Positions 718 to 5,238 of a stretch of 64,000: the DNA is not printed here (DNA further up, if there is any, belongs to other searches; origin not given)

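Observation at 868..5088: Giant (1406 aa) secreted protein with MopE-like and thrombospondin type-3-like Ca-binding repeats, immediately upstream of pilM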

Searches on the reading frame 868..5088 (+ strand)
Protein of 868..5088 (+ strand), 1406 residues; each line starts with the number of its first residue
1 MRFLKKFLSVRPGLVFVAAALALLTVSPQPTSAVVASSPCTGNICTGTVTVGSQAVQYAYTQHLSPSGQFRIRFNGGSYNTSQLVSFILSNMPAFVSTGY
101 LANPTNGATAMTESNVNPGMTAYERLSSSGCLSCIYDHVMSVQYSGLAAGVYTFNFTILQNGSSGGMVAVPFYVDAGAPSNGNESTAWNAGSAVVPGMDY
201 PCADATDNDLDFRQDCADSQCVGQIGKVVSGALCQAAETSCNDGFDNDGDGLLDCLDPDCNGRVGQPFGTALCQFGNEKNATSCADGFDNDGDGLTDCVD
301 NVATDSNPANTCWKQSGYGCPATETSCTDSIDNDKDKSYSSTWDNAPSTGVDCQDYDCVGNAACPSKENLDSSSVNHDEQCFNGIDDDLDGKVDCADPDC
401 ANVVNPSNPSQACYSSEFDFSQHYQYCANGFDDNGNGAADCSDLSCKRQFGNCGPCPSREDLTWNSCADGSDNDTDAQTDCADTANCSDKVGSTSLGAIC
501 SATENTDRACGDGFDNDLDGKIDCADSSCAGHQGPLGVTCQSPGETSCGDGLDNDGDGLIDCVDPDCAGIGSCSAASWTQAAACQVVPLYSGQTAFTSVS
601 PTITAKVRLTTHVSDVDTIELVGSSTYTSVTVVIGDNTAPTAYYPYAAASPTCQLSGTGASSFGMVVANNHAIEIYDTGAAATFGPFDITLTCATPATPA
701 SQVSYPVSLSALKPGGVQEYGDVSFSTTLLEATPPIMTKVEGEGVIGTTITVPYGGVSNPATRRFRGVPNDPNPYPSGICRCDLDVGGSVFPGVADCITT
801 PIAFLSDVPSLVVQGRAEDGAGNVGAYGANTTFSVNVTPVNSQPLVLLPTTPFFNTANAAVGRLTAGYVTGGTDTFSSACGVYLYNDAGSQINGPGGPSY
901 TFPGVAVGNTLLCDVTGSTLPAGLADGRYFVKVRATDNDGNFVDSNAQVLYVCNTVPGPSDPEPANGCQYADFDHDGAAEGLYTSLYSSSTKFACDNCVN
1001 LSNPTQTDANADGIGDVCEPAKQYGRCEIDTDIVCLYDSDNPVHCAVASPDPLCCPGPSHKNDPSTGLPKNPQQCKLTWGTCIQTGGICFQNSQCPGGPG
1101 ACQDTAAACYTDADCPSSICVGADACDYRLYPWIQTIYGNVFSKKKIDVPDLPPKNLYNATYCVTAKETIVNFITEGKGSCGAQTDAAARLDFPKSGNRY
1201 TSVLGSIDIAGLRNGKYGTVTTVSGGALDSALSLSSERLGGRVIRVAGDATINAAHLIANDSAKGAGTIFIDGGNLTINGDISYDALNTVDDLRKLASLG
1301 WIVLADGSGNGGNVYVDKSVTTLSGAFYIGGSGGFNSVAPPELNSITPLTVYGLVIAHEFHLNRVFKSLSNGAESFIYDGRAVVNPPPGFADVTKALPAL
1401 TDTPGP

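Call 3: search_protein_families(library=pfam, proteins=[window:868-5088:+], max_evalue=1)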
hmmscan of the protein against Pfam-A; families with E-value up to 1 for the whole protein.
window:868-5088:+ (1406 aa): 1 family
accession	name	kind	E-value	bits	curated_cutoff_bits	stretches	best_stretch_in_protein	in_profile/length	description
PF13754.12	Big_3_4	-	0.074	13.4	27.3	0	924-955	31-61/106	Domain of unknown function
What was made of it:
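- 2620..3747 (+): Array of about 3-4 Ig-like beta-sandwich domains (aa 585-960). Weak Big_3_4 hit (call 3).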

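Call 4: search_protein_families(library=ncbifam, proteins=[window:868-5088:+], max_evalue=1)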
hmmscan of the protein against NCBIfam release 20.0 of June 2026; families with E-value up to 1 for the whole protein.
window:868-5088:+ (1406 aa): 2 families
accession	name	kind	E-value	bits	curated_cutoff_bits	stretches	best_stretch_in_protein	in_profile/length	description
NF033662.1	acid_disulf_rpt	repeat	2.7e-61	203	41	9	544-573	3-32/32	acidic double-disulfide repeat-containing protein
NF045500.1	Omp28_seleno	equivalog_domain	0.0011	18.4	200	1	995-1022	284-311/377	Omp28-related selenoprotein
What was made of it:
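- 1462..2619 (+): Nine acidic double-disulfide (teneurin C-rich-type) calcium-binding modules (aa 199-584). NF033662 E=2.7e-61 (call 4).
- On NCBIfam NF033662 acidic double-disulfide repeat: 203 bits, nine stretches, E=2.7e-61 (call 4).
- NF033662 matches with nine stretches, E=2.7e-61 (call 4).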

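Call 8: find_homologous_proteins(query=window:868-5088:+)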
Query window:868-5088:+ (1406 aa): 650 proteins with E <= 0.001 among 8000 candidates; the best 120 are listed.
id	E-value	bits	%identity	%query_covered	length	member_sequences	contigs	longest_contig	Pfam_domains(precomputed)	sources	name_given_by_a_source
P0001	0.0e+0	3245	100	100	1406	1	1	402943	-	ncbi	-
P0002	0.0e+0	2721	82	100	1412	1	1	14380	-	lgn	-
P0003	0.0e+0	1822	58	98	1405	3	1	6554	-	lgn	-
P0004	0.0e+0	1778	57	98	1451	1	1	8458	-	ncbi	-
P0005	0.0e+0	1749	57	99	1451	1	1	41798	-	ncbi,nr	ncbi:MAG TPA: hypothetical protein VL500_01945 [Candidatus Eisenbacteria bacterium]|nr:hypothetical 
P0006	0.0e+0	1744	57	98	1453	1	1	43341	-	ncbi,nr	ncbi:MAG TPA: hypothetical protein VL426_03990 [Candidatus Binatia bacterium]|nr:hypothetical protei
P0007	0.0e+0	1700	55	99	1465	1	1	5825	-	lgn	-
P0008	0.0e+0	1692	55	100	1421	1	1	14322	-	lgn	-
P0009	0.0e+0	1675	55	99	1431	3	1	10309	-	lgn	-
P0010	0.0e+0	1660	55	100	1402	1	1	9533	PF07495.20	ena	-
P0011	0.0e+0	1605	53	100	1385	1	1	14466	-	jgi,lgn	jgi:hypothetical protein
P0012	0.0e+0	1555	53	97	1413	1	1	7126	-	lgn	-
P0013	0.0e+0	1506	51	100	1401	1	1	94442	-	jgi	jgi:hypothetical protein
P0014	0.0e+0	1492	51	99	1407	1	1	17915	-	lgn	-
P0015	0.0e+0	1468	51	100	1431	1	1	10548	-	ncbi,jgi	ncbi:MAG: hypothetical protein RLZZ324_669 [Candidatus Parcubacteria bacterium]|jgi:hypothetical pro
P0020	0.0e+0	1377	48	100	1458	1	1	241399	-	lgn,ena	-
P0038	0.0e+0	1023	41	97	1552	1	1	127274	-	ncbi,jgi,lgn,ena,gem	ncbi:MAG: hypothetical protein WCT10_01125 [Patescibacteria group bacterium]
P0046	1.7e-199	684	36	100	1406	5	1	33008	-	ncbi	-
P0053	3.6e-193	663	35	98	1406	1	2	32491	-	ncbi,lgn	-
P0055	6.5e-193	662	35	99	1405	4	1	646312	-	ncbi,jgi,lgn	ncbi:MAG: hypothetical protein WC866_02415 [Patescibacteria group bacterium]|jgi:hypothetical protei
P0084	7.3e-87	311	31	70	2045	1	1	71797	-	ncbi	ncbi:hypothetical protein ACFL0W_02875 [Nanoarchaeota archaeon]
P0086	2.8e-81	292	28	47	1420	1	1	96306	-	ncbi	ncbi:MAG: hypothetical protein V1875_08825 [Candidatus Altiarchaeota archaeon]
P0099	6.5e-47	178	35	27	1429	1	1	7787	PF04151.22,PF11617.14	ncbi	ncbi:MAG: MopE-related protein [Deltaproteobacteria bacterium]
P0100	2.4e-46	176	36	26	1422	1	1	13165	PF04151.22,PF11617.14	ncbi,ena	-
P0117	3.8e-41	159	42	13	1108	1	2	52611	PF04151.22,PF11617.14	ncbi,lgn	-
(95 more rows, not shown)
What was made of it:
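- Closest known: MopE / Pfam PF11617 Cu-binding_MopE repeats. Same: Some distant hits carry both repeat types (call 8).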

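Call 10: find_encoding_contigs(protein=P0055, flank=10000, max_places=2)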
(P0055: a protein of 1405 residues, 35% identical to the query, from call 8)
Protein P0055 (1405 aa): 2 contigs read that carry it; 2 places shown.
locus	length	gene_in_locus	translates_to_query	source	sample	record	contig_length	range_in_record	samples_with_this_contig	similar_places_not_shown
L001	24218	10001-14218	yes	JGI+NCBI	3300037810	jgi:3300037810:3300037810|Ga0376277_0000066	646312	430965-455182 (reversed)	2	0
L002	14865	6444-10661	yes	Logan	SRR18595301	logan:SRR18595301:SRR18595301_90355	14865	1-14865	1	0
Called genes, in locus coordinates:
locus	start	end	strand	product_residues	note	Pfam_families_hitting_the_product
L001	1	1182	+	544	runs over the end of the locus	PF03023:MurJ, PF13440:Polysacc_synt_3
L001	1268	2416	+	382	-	-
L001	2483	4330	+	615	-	PF00009:GTP_EFTU, PF03144:GTP_EFTU_D2 (weak), PF00679:EFG_C, PF06421:LepA_C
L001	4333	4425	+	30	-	-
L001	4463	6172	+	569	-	PF01368:DHH, PF02272:DHHA1, PF17768:RecJ_OB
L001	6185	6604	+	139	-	PF00075:RNase_H, PF13456:RVT_3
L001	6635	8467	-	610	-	PF08439:Peptidase_M3_N, PF01432:Peptidase_M3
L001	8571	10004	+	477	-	-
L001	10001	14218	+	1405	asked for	-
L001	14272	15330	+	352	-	PF11104:PilM_2, PF14450:FtsA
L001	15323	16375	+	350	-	-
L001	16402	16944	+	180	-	-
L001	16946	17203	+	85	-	-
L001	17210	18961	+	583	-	PF05157:MshEN, PF00437:T2SSE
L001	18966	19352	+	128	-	PF00072:Response_reg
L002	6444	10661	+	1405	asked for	-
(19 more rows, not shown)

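Call 11: find_encoding_contigs(protein=P0020, flank=10000, max_places=2)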
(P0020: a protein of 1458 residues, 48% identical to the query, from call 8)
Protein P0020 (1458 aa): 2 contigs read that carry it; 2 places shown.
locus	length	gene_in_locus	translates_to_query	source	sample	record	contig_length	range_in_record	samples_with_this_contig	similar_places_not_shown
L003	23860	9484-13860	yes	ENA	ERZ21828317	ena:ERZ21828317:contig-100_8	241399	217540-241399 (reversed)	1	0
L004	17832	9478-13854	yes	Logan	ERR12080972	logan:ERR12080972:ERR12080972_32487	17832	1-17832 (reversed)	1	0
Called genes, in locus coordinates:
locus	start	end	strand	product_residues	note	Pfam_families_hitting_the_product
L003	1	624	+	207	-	?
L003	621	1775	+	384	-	PF00871:Acetate_kinase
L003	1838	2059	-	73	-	-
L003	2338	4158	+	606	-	PF00009:GTP_EFTU, PF03144:GTP_EFTU_D2, PF22042:EF-G_D2 (faint), PF00679:EFG_C, PF06421:LepA_C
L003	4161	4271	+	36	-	-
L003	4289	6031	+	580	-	PF01368:DHH, PF02272:DHHA1, PF17768:RecJ_OB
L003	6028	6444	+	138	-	PF00075:RNase_H, PF13456:RVT_3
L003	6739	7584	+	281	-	-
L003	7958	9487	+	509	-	-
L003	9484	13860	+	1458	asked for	-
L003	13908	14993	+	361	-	PF11104:PilM_2, PF06723:MreB_Mbl (faint), PF14450:FtsA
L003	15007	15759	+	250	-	-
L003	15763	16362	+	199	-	-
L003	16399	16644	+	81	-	-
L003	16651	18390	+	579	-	PF05157:MshEN, PF00437:T2SSE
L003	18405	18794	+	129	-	PF00072:Response_reg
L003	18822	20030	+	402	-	PF28597:T2SSF_N, PF00482:T2SSF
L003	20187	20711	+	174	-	PF07963:N_methyl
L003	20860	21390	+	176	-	PF07963:N_methyl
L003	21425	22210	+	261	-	PF06750:A24_N_bact, PF01478:Peptidase_A24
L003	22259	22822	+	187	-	-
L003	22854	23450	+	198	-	-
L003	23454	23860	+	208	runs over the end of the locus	-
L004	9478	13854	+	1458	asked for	-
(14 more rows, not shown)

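Call 12: find_encoding_contigs(protein=P0038, flank=10000, max_places=2)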
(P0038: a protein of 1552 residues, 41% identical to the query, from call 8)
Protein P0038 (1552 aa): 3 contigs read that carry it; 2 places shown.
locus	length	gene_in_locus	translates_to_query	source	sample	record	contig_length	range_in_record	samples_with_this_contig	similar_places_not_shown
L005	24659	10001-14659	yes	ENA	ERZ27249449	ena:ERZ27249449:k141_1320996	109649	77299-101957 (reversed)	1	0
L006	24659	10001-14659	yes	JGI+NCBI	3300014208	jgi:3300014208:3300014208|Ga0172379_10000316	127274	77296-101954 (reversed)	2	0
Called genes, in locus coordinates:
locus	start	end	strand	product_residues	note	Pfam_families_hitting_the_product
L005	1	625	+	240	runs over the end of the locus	PF02775:TPP_enzyme_C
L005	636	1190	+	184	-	PF01558:POR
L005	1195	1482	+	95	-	PF13183:Fer4_8 (faint), PF13534:Fer4_17 (faint), PF14697:Fer4_21 (faint), PF12837:Fer4_6 (faint), PF13237:Fer4_10 (weak), PF12838:Fer4_7, PF13187:Fer4_9 (weak), PF00037:Fer4 (weak), +3 more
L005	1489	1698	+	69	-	-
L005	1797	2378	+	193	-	PF06130:PTAC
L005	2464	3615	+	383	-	PF00871:Acetate_kinase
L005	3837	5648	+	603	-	PF00009:GTP_EFTU, PF03144:GTP_EFTU_D2, PF22042:EF-G_D2 (faint), PF00679:EFG_C, PF06421:LepA_C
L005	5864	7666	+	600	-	PF01368:DHH, PF02272:DHHA1, PF17768:RecJ_OB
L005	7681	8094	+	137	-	PF00075:RNase_H, PF13456:RVT_3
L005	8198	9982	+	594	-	-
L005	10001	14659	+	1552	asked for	-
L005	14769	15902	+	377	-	PF11104:PilM_2, PF06723:MreB_Mbl (faint), PF11104:PilM_2, PF14450:FtsA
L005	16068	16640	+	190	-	-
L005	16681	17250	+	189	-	-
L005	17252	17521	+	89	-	-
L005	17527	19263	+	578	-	PF05157:MshEN, PF00437:T2SSE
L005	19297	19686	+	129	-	PF00072:Response_reg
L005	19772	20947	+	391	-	PF00482:T2SSF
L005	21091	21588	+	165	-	PF07963:N_methyl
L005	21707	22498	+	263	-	PF06750:A24_N_bact, PF01478:Peptidase_A24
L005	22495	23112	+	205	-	PF07963:N_methyl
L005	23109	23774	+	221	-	-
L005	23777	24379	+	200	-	-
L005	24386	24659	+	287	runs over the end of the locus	-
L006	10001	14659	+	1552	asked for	-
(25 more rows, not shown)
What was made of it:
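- Homologues at 35, 41 and 48% identity have the same order: upstream gene, giant gene, pilM-N-O-x-pilB-RR-pilC-pilins-pilD-minor pilins (calls 10-12).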

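Call 27: find_encoding_contigs(protein=P0084, flank=10000, max_places=1)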
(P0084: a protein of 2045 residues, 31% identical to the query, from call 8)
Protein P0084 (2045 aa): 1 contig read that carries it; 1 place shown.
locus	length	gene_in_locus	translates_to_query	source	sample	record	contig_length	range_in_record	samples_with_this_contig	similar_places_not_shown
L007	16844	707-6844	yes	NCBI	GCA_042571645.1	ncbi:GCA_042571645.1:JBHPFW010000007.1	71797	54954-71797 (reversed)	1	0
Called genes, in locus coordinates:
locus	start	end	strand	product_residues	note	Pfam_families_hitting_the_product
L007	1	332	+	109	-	?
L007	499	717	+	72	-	-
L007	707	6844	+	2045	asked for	-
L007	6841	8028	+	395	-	-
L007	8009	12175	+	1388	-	-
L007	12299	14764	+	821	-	PF00133:tRNA-synt_1, PF01406:tRNA-synt_1e (faint), PF09334:tRNA-synt_1g, PF08264:Anticodon_1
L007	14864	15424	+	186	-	-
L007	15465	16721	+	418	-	PF03845:Spore_permease, PF13520:AA_permease_2, PF00324:AA_permease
